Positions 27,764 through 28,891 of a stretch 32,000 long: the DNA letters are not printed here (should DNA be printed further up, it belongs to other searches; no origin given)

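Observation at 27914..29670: Translationally coupled pair outside any CRISPR-cas context: an intact Cas4-like Fe-S nuclease plus a catalytically degenerate Cas4-like protein with a zinc ribbon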

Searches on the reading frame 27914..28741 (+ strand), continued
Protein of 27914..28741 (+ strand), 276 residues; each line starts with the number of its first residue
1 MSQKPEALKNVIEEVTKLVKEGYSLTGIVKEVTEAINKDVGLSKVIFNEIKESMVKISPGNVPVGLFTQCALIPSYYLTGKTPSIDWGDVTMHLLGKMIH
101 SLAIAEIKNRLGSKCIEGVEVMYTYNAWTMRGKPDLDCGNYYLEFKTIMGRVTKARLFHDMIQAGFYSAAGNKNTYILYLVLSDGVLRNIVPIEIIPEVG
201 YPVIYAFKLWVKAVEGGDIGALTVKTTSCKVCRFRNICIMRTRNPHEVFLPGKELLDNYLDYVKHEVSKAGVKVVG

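Call 85: search_solved_structures(query=A5, max_evalue=10, show_alignments=3)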
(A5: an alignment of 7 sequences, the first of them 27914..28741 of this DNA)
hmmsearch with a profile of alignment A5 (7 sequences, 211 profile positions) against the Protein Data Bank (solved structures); distinct sequences matched with E-value up to 10: 5.
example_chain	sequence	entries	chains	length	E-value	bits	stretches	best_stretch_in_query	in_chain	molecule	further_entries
4ic1_A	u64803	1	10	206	0.00041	23.4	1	8-198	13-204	Uncharacterized protein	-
1jr8_A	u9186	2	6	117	0.35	13.8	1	34-75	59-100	Erv2 PROTEIN, mitochondrial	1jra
8r5o_G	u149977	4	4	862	0.69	12.8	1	6-63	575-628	PAP2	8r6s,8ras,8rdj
9epc_G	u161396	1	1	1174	1.1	12.1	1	6-63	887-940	PAP2, pTAC2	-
2ap3_A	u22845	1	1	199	1.5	11.8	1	101-174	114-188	conserved hypothetical protein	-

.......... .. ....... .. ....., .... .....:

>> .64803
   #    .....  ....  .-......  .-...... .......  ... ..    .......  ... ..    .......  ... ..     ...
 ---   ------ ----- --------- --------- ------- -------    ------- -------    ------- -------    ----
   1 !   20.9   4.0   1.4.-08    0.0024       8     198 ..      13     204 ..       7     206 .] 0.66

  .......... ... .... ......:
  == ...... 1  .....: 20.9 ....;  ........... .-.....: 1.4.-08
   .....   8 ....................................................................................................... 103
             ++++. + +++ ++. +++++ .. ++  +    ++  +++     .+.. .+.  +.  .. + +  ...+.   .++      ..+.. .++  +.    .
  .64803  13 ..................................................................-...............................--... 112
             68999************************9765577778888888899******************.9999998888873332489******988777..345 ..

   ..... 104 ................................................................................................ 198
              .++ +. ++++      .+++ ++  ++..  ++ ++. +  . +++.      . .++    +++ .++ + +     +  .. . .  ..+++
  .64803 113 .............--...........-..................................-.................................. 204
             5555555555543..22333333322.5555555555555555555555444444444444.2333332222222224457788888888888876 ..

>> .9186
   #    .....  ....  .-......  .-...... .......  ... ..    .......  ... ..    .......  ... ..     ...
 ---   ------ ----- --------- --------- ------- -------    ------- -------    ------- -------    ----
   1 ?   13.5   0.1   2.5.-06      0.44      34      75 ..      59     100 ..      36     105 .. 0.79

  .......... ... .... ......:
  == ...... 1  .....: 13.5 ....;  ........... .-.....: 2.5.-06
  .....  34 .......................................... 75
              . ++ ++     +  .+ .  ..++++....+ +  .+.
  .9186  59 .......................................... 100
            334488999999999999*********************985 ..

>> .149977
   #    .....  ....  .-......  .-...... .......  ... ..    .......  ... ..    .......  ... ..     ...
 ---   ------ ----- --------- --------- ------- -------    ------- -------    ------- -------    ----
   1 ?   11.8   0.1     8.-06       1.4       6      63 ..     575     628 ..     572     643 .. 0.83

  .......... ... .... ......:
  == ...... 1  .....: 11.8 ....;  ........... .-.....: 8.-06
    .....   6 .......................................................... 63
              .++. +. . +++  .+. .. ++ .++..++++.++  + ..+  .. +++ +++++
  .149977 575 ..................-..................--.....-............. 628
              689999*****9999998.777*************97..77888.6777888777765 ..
